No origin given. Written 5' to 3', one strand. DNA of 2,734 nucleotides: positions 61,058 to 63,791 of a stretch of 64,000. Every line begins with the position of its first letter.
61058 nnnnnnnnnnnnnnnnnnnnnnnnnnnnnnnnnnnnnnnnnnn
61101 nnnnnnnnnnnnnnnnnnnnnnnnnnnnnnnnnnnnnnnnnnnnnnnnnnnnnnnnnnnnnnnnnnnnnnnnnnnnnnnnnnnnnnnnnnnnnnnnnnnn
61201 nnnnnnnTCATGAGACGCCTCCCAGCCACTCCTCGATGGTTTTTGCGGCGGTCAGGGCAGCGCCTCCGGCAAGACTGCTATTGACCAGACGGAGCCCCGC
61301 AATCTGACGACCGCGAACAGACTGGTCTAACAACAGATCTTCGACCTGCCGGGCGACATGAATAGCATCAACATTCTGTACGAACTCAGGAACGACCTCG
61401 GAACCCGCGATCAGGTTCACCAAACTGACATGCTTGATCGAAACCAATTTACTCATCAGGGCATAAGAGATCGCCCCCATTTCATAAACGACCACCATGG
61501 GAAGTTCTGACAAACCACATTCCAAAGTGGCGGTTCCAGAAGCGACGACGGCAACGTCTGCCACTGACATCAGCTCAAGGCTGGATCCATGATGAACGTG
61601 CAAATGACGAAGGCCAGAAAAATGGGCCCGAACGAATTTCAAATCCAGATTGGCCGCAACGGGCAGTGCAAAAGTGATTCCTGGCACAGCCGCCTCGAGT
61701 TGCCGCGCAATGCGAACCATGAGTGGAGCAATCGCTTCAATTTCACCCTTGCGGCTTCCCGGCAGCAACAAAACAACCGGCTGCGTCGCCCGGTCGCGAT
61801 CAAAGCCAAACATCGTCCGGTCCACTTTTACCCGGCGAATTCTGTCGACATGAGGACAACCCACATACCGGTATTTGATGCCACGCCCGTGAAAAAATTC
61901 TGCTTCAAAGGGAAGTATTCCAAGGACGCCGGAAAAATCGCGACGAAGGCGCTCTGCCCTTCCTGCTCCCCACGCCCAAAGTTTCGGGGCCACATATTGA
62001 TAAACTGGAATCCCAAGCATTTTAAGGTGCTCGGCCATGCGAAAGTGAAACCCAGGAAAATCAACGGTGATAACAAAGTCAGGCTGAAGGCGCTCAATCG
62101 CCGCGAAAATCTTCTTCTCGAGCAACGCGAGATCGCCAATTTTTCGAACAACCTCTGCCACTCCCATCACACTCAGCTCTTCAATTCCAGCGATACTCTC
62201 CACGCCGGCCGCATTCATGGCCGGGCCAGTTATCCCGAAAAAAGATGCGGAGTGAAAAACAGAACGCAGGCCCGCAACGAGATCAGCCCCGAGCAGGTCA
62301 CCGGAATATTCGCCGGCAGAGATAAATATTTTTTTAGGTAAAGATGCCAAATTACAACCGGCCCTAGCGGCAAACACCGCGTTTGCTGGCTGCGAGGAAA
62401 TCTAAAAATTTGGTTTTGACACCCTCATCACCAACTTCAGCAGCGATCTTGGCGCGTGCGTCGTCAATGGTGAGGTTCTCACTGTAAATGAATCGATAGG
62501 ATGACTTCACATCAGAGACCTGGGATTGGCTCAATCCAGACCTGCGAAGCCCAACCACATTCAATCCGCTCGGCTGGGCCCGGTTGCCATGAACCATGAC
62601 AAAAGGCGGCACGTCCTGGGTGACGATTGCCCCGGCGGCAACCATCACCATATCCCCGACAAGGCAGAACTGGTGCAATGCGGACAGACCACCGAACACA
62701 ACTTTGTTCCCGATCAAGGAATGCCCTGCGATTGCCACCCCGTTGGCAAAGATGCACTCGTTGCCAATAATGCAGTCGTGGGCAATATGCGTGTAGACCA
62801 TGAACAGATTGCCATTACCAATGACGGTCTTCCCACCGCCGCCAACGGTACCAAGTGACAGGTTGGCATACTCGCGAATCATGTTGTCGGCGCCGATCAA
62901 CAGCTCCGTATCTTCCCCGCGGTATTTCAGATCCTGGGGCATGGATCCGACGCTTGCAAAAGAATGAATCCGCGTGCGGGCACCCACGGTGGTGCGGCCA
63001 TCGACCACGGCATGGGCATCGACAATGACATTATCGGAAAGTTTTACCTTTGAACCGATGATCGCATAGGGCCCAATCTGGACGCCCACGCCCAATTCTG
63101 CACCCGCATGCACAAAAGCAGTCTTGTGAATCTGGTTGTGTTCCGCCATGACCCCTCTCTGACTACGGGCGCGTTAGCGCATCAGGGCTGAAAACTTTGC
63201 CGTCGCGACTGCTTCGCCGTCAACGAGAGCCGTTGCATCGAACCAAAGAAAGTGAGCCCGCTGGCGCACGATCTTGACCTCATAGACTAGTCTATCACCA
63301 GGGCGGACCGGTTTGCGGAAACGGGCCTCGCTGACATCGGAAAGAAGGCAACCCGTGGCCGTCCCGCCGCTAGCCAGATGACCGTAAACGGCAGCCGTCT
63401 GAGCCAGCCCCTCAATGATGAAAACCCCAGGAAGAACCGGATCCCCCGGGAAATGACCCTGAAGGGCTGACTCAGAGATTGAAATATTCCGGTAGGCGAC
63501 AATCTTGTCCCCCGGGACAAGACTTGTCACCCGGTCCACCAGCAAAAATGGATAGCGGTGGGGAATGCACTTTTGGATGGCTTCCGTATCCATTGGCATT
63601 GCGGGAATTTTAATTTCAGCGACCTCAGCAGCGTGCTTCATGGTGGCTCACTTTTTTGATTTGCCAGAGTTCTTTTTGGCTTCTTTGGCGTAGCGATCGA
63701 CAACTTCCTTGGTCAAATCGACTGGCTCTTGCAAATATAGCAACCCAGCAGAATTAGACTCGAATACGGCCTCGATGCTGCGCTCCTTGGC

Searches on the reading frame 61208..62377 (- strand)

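Call 85: search_protein_families(library=pfam, proteins=[window:61208-62377:-], max_evalue=0.0001)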
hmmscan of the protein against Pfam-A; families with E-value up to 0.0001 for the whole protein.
window:61208-62377:- (389 aa): 1 family
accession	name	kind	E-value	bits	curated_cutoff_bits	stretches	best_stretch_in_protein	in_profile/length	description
PF02684.21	LpxB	-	3.2e-82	276.8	22.6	1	17-351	1-341/374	Lipid-A-disaccharide synthetase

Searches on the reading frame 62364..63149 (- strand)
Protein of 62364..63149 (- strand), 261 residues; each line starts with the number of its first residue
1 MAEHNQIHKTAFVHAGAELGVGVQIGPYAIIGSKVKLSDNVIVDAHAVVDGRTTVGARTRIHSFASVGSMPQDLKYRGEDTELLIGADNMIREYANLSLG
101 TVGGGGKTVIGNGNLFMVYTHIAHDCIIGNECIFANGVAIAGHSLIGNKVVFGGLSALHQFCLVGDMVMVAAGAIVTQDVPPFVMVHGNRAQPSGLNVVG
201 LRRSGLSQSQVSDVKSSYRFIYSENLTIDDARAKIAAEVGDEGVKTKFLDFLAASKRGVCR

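Call 85: search_protein_families(library=pfam, proteins=[window:62364-63149:-], max_evalue=0.0001)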
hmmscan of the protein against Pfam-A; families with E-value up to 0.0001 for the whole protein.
window:62364-63149:- (261 aa): 3 families
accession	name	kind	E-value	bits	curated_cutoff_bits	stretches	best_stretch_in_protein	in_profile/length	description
PF13720.11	Acetyltransf_11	-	1.9e-24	86.3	24.5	1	179-260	1-82/82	Udp N-acetylglucosamine O-acyltransferase; Domain 2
PF00132.30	Hexapep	-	1.2e-20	72.7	27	1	108-142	2-36/36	Bacterial transferase hexapeptide (six repeats)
PF25084.1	LbH_EIF2B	-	2.6e-07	31.1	54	0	107-179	21-90/105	EIF2B subunit epsilon LbH domain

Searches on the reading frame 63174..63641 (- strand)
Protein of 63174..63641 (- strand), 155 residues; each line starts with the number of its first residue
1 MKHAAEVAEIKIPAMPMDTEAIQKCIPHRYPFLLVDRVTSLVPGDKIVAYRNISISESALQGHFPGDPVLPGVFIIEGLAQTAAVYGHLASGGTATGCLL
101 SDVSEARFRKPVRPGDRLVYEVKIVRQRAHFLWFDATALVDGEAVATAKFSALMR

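Call 85: search_protein_families(library=pfam, proteins=[window:63174-63641:-], max_evalue=0.0001)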
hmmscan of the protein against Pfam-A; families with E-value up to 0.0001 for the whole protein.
window:63174-63641:- (155 aa): 1 family
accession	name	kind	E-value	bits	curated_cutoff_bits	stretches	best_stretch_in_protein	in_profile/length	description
PF07977.19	FabA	-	9e-31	106.8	23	1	26-149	1-138/138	FabA-like domain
